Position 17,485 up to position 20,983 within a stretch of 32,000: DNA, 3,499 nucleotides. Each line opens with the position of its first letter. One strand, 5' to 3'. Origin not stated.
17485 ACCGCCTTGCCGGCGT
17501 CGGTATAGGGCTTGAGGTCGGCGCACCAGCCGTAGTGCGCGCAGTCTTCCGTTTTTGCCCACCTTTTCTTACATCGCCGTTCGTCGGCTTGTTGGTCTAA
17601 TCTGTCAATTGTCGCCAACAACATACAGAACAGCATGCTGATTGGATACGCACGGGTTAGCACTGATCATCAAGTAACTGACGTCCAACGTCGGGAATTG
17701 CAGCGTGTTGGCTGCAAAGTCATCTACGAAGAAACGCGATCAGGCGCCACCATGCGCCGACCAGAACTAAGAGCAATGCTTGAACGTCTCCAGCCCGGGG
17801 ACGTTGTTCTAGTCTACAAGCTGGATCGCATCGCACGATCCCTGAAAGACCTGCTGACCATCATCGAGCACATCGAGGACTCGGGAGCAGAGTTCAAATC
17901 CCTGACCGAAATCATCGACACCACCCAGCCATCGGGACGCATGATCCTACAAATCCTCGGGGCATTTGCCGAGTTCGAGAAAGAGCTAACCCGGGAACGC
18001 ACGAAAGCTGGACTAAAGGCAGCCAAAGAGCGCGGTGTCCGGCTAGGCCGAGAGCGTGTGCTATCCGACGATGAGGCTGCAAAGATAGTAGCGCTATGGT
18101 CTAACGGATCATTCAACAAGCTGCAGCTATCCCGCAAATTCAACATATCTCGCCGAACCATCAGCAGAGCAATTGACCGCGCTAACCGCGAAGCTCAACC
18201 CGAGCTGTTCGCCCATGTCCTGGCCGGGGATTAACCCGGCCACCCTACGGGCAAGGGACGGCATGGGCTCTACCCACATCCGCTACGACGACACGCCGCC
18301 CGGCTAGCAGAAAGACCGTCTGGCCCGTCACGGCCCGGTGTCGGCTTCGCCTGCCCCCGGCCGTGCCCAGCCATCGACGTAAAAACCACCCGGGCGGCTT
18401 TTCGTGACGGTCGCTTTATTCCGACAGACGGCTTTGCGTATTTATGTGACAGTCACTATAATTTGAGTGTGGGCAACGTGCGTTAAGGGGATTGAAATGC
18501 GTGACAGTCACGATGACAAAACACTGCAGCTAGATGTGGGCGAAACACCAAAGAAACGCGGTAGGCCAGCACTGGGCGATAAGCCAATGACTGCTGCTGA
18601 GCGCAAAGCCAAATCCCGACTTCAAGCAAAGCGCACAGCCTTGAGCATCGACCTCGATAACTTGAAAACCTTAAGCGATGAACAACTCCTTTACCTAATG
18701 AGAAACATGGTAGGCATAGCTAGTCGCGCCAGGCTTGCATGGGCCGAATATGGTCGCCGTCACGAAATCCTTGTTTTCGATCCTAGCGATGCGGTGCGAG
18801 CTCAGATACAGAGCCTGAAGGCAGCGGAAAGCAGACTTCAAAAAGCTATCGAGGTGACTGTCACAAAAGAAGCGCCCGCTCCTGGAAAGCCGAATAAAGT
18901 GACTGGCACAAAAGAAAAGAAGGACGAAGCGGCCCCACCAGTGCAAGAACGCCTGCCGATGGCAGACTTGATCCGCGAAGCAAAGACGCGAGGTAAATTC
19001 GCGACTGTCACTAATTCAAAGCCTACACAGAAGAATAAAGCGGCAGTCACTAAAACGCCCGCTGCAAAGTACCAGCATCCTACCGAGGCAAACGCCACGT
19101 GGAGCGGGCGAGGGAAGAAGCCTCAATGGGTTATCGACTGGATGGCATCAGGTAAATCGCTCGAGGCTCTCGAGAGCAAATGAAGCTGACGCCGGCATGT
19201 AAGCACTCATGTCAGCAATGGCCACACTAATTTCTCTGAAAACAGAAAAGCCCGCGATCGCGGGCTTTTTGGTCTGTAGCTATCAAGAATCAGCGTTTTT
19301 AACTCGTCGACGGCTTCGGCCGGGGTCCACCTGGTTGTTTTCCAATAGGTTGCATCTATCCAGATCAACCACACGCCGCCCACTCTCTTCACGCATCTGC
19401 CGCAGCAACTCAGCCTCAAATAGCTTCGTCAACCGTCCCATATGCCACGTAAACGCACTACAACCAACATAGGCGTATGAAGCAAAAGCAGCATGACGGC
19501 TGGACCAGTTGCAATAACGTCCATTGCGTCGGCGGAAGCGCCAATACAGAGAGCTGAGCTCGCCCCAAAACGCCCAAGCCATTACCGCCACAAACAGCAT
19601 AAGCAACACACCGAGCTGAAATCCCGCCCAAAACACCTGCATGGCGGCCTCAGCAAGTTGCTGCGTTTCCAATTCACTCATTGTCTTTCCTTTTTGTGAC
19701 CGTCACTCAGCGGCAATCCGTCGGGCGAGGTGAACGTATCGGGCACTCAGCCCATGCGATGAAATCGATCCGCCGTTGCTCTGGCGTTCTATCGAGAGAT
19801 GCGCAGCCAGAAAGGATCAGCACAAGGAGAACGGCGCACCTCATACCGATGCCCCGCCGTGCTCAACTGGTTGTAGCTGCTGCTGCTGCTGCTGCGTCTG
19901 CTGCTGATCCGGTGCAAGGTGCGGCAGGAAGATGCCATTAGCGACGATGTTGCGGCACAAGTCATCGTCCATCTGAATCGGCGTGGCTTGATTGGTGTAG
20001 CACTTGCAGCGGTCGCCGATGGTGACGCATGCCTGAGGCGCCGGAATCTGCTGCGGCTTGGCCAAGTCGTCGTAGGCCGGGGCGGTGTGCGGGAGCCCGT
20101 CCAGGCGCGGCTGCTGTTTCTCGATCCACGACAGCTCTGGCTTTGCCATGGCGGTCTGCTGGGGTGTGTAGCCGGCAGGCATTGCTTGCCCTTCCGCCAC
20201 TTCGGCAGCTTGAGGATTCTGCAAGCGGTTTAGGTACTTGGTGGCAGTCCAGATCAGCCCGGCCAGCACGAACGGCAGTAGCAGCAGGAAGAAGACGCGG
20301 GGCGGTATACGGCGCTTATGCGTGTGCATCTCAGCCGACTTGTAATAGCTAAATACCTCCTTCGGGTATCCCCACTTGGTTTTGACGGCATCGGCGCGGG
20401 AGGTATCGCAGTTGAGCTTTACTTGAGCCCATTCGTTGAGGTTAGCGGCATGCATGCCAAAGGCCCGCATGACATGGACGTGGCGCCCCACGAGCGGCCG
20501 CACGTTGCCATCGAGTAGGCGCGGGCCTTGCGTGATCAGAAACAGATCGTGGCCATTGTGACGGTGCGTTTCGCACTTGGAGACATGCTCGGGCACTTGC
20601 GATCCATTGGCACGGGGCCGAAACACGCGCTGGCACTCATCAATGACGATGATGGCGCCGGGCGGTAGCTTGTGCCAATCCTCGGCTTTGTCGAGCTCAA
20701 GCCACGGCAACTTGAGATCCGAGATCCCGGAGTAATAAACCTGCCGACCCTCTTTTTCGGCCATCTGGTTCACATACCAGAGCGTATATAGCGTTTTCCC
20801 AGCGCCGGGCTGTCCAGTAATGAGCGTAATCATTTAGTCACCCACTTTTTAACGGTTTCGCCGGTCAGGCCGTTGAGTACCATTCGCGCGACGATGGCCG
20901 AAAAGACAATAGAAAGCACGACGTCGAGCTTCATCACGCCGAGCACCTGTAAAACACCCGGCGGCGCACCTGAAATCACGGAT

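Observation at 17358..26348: About 8.1-kb inovirus-type prophage inserted inside a GH114 lipoprotein gene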

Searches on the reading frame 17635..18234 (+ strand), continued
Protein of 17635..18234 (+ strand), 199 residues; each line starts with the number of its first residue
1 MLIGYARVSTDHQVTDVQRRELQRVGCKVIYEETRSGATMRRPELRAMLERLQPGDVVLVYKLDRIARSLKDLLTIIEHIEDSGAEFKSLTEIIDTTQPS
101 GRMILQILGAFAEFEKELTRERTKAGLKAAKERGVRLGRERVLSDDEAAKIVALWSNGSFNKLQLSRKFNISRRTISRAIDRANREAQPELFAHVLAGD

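Call 41: find_encoding_contigs(protein=P0056, flank=10000, max_places=2)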
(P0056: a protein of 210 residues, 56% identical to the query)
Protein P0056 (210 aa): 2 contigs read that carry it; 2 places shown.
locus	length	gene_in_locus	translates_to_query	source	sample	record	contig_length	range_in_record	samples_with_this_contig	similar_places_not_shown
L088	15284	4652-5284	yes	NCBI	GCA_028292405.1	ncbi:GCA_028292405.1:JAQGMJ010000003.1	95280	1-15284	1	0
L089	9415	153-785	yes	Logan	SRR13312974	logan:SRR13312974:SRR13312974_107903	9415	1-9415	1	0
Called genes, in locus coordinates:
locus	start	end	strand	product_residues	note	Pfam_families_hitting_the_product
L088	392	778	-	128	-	PF11533:AtzH-like, PF14534:DUF4440 (weak)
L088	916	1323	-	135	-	PF00072:Response_reg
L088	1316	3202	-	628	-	PF05227:CHASE3, PF13581:HATPase_c_2 (faint), PF00989:PAS, PF08448:PAS_4, PF13426:PAS_9 (faint), PF00512:HisKA, PF02518:HATPase_c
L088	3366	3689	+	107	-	PF01627:Hpt (weak)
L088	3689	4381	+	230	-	PF00072:Response_reg, PF00486:Trans_reg_C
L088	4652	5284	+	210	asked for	PF00239:Resolvase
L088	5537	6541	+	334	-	PF02195:ParB_N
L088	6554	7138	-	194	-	-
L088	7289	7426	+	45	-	-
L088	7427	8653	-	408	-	PF05707:Zot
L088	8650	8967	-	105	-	PF10734:DUF2523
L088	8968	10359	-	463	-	-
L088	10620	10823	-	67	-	-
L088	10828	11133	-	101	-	-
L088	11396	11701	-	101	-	-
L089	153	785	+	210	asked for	PF00239:Resolvase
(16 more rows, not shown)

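Call 58: search_solved_structures(query=window:17635-18234:+, max_evalue=0.00001, show_alignments=1)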
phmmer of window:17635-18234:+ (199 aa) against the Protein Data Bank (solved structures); distinct sequences matched with E-value up to 0.00001: 18.
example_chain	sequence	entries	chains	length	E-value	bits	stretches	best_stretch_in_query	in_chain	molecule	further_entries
4m6f_A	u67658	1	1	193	3.2e-38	134.4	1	1-159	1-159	DNA-invertase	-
3uj3_X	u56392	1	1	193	1.4e-37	132.3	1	1-158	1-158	DNA-invertase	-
2gm4_A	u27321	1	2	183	9.6e-28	100.3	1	2-184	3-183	Transposon gamma-delta resolvase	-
1gdt_A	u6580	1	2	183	3.8e-26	95.1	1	2-184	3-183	PROTEIN (GAMMA DELTA RESOLVASE)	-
1zr2_A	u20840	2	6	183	1.4e-25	93.3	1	2-184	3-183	Transposon gamma-delta resolvase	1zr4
5cy1_A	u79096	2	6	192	2.3e-23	86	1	2-182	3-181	Transposon Tn3 resolvase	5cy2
1gdr_A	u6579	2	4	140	5.5e-20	75.1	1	2-135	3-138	GAMMA DELTA-RESOLVASE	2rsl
2gm5_A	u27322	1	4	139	3.1e-18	69.3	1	2-130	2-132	Transposon gamma-delta resolvase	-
2r0q_C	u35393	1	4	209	8.4e-14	54.9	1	1-177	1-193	Putative transposon Tn552 DNA-invertase bin3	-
3bvp_A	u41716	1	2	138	4.3e-13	52.6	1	33-118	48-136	TP901-1 Integrase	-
1ght_A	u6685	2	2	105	7.3e-13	51.9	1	2-98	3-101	TRANSPOSON GAMMA-DELTA RESOLVASE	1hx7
3guv_A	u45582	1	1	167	3.3e-09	39.9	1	35-128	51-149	Site-specific recombinase, resolvase family protein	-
5c35_A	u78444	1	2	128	4.9e-09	39.4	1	1-88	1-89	Recombinase Sin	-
9iu2_A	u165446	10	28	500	6.7e-09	39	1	40-126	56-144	Integrase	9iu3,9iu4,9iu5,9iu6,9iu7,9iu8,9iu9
5c32_B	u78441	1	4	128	2e-08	37.4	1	1-91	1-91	Putative transposon Tn552 DNA-invertase bin3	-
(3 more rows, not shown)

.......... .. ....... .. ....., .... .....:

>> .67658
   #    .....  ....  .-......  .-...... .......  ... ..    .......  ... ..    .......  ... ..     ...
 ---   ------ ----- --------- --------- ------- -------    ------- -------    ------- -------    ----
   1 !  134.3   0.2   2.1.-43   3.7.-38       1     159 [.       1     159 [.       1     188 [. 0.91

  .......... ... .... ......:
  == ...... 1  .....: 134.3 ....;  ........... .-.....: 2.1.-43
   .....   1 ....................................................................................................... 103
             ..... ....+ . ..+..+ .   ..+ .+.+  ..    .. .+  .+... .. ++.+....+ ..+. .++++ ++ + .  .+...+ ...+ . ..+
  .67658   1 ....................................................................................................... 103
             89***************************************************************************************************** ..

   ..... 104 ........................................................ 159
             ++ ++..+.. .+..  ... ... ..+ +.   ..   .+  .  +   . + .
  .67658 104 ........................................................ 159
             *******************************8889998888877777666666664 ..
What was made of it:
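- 17635..18234 (+): Small serine recombinase, 199 aa, Gin/Hin-like. It is the presumed integrase and excisionase. The best solved structure is Gin, 4M6F, at 3e-38 (call 58).
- On Gin/Hin DNA-invertase system: Gin 4M6F at 3e-38 (call 58).
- Closest known: Gin/gix and Hin/hix DNA invertases. Same: Gin is the best solved-structure homologue, at 3e-38 over residues 1-159 (call 58).
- Gin invertase is the best solved homologue, at 3e-38 against 1e-27 for gamma-delta resolvase (call 58).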

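Call 65: find_related_loci(query=window:17635-18234:+, collection=viral_contigs, flank=10000)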
Query window:17635-18234:+ (199 aa) in viral_contigs; peptide patterns used: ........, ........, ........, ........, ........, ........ (x = any residue, [..] = any of these).
8 stretches matched a pattern; 1 encode a relative of the query (tblastn E <= 1e-3); 1 distinct loci.
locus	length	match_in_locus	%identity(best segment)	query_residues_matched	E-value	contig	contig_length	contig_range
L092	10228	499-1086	45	1-198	2e-42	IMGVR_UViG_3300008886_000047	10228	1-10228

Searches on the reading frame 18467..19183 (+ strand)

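Call 3: search_protein_families(library=pfam, max_evalue=0.01, proteins=[window:18467-19183:+])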
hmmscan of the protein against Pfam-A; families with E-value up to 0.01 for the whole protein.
window:18467-19183:+ (238 aa): 1 family
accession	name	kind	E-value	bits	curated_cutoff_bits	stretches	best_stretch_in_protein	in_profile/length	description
PF00816.26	Histone_HNS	-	1.1e-15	57.5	25.6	1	200-236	1-37/38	H-NS histone C-terminal domain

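Call 4: search_protein_families(library=phrogs, max_evalue=0.01, proteins=[window:18467-19183:+])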
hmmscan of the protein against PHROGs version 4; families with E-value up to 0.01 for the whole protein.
window:18467-19183:+ (238 aa): 3 families
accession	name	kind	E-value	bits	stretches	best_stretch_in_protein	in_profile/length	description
phrog_6334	-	unknown function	1.2e-08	36.4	1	11-82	1-70/93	-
phrog_37011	-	unknown function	3e-07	31.2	1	210-236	65-91/101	-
phrog_10171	-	unknown function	2.9e-06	28.8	1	183-223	80-118/129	-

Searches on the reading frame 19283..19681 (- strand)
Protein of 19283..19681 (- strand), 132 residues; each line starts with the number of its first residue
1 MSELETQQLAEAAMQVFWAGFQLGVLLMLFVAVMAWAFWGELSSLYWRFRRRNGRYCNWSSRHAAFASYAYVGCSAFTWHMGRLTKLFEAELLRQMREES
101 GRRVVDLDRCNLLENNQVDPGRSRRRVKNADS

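Call 3: search_protein_families(library=pfam, max_evalue=0.01, proteins=[window:19283-19681:-])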
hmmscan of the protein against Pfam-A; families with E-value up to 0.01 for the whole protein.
window:19283-19681:- (132 aa): 0 families

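Call 4: search_protein_families(library=phrogs, max_evalue=0.01, proteins=[window:19283-19681:-])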
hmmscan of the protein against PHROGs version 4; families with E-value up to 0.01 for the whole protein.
window:19283-19681:- (132 aa): 0 families

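Call 19: search_protein_families(library=phrogs, max_evalue=0.01, proteins=[window:19283-19681:-])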
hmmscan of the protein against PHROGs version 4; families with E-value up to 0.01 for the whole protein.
window:19283-19681:- (132 aa): 0 families
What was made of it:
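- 19283..19681 (-): 132-aa ORF of unknown function, the last gene of the minus-strand operon. A terminator-like hairpin follows at 19269-19246. No Pfam or PHROG match (calls 3, 4, 19).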

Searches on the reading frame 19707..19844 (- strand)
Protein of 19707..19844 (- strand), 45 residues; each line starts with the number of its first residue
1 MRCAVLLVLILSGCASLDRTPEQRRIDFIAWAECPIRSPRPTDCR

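Call 8: search_protein_families(library=pfam, max_evalue=0.01, proteins=[window:19707-19844:-])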
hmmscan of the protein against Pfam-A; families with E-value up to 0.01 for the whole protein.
window:19707-19844:- (45 aa): 0 families

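Call 19: search_protein_families(library=phrogs, max_evalue=0.01, proteins=[window:19707-19844:-])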
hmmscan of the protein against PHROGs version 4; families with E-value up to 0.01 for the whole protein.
window:19707-19844:- (45 aa): 0 families
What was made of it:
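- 19707..19844 (-): 45-aa ORF with the lipobox LSGC, overlapping the Zot stop codon. No family match (calls 8, 19).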

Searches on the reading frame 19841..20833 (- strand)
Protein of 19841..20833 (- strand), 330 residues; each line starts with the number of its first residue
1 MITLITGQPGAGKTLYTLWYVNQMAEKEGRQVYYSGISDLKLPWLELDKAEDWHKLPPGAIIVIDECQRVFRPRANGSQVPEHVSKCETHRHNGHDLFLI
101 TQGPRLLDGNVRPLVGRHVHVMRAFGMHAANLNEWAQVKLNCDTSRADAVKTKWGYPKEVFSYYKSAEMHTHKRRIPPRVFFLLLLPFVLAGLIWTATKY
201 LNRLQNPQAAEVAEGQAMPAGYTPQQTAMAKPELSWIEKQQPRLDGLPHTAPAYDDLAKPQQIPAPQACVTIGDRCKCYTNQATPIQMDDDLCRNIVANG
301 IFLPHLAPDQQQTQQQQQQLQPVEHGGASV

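Call 3: search_protein_families(library=pfam, max_evalue=0.01, proteins=[window:19841-20833:-])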
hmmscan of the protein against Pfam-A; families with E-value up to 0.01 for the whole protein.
window:19841-20833:- (330 aa): 5 families
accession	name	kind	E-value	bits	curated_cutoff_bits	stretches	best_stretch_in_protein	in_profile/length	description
PF05707.18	Zot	-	4.1e-23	82.3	20.3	1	46-169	68-195/197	Zonular occludens toxin (Zot)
PF13401.12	AAA_22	-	0.0011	19.8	27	0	2-33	7-38/130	AAA domain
PF09848.15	SLFN-g3_helicase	-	0.0034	17.2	24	0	2-35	3-38/354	Schlafen group 3, DNA/RNA helicase domain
PF20720.3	nSTAND3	-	0.0045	17.1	27.2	1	3-44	20-61/155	Novel STAND NTPase 3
PF06745.19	ATPase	-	0.0059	16.4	26.6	1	2-34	21-53/231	KaiC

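Call 4: search_protein_families(library=phrogs, max_evalue=0.01, proteins=[window:19841-20833:-])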
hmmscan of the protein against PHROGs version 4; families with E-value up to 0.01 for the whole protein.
window:19841-20833:- (330 aa): 4 families
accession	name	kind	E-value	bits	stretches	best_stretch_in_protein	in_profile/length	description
phrog_197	-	moron, auxiliary metabolic gene and host takeover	1.7e-81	276.1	1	1-319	27-379/486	Zot-like toxin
phrog_1041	-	moron, auxiliary metabolic gene and host takeover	7.9e-38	132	1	35-231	54-281/420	CTXphi Zot-like toxin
phrog_11271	-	head and packaging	1.1e-08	36.1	1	50-103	75-131/145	head morphogenesis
phrog_33291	-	unknown function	0.0028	18.4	0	53-72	78-97/190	-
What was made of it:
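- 19841..20833 (-): pI/Zot-like assembly ATPase, 330 aa, with Walker A motif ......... PF05707 at 4e-23 (call 3); phrog_197 at 2e-81 (call 4).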

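Call 11: search_dna_similar(query=window:19841-20833:-, collection=phages, mode=protein, max_rows=25)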
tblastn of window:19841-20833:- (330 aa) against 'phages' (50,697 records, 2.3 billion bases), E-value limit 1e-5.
Records with a match: 94; places in all: 94; records where one place covers at least 80% of the query: 85.
Best place of each record, by identity: <60% 94.
By first word of the organism name: Ralstonia 38; Inovirus 15; Dulem 10; Pseudomonas 8; Xanthomonas 8; Stenotrophomonas 6; Phage 3; Inoviridae 2; Aeromonas 1; Vibrio 1; and 2 more.
By host as written in the record: Ralstonia solanacearum 30; Homo sapiens 15; - 9; Varecia variegata 8; Pseudomonas aeruginosa 7; Ralstonia pickettii 2; Varecia rubra 2; Xanthomonas axonopodis pv. citri 2; and 15 more.
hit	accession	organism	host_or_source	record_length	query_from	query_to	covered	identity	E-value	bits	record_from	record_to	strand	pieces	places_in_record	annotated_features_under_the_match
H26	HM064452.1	Ralstonia phage PE226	Ralstonia solanacearum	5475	1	302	92%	42.1%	1e-63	223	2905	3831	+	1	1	putative phage assembly protein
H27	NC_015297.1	Ralstonia phage PE226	Ralstonia solanacearum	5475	1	302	92%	42.1%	1e-63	223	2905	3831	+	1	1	putative phage assembly protein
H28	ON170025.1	Ralstonia phage YO006_3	Ralstonia solanacearum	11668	1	302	92%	42.1%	1e-63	223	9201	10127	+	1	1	record has no annotation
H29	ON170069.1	Ralstonia phage YO029_2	Ralstonia solanacearum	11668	1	302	92%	42.1%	1e-63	223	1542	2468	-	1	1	record has no annotation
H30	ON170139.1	Ralstonia phage YO084_3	Ralstonia solanacearum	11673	1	302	92%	42.1%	1e-63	223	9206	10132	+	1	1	record has no annotation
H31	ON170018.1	Ralstonia phage YO001_4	Ralstonia solanacearum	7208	1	302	92%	40.7%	6e-65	227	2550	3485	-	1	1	record has no annotation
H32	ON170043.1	Ralstonia phage YO015_3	Ralstonia solanacearum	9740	1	302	92%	39.8%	3e-57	205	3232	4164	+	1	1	record has no annotation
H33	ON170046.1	Ralstonia phage YO016_1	Ralstonia solanacearum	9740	1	302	92%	39.8%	3e-57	205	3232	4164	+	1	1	record has no annotation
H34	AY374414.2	Ralstonia phage p12J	Ralstonia pickettii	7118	1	302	92%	39.7%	2e-62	219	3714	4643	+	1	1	putative phage assembly protein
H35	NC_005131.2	Ralstonia phage p12J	Ralstonia pickettii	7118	1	302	92%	39.7%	2e-62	219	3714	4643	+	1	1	ORF7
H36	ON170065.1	Ralstonia phage YO026_1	Ralstonia solanacearum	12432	1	302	92%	39.5%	2e-58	208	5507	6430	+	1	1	record has no annotation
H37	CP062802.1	Aeromonas phage MBa-2020a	Aeromonas caviae FDAARGOS_75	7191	1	305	92%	39.1%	2e-42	198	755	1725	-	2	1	record has no annotation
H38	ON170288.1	Ralstonia phage YO169_3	Ralstonia solanacearum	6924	1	302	92%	39.3%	2e-61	216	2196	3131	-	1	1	record has no annotation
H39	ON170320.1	Ralstonia phage YO188_1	Ralstonia solanacearum R299, UW30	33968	1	302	92%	39.3%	3e-61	216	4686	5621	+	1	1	record has no annotation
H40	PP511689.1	Dulem virus 54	Varecia variegata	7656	1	305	92%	38.5%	9e-49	180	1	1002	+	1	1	ZOT protein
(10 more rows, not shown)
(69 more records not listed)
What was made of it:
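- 19841..20833 (-): It is 42% identical to the phage PE226 protein (call 11).
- Closest known: φRSM1, φRSM3 and φRs551 of Ralstonia solanacearum. Different: The structural module is closer to phages PE226 and p12J, with Zot 40-42% identical (call 11).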

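Call 63: find_related_loci(query=window:19841-20833:-, collection=metagenome_contigs, flank=10000)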
Query window:19841-20833:- (330 aa) in metagenome_contigs; peptide patterns used: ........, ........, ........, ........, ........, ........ (x = any residue, [..] = any of these).
182 stretches matched a pattern, but none encodes a relative of the query by tblastn (E <= 1e-3).

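Call 64: find_related_loci(query=window:19841-20833:-, collection=viral_contigs, flank=10000)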
Query window:19841-20833:- (330 aa) in viral_contigs; peptide patterns used: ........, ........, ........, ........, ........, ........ (x = any residue, [..] = any of these).
21 stretches matched a pattern; 2 encode a relative of the query (tblastn E <= 1e-3); 2 distinct loci.
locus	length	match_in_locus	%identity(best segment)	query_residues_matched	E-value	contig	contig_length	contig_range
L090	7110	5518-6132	36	31-235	2e-37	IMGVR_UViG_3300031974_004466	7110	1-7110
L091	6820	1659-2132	40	40-196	3e-36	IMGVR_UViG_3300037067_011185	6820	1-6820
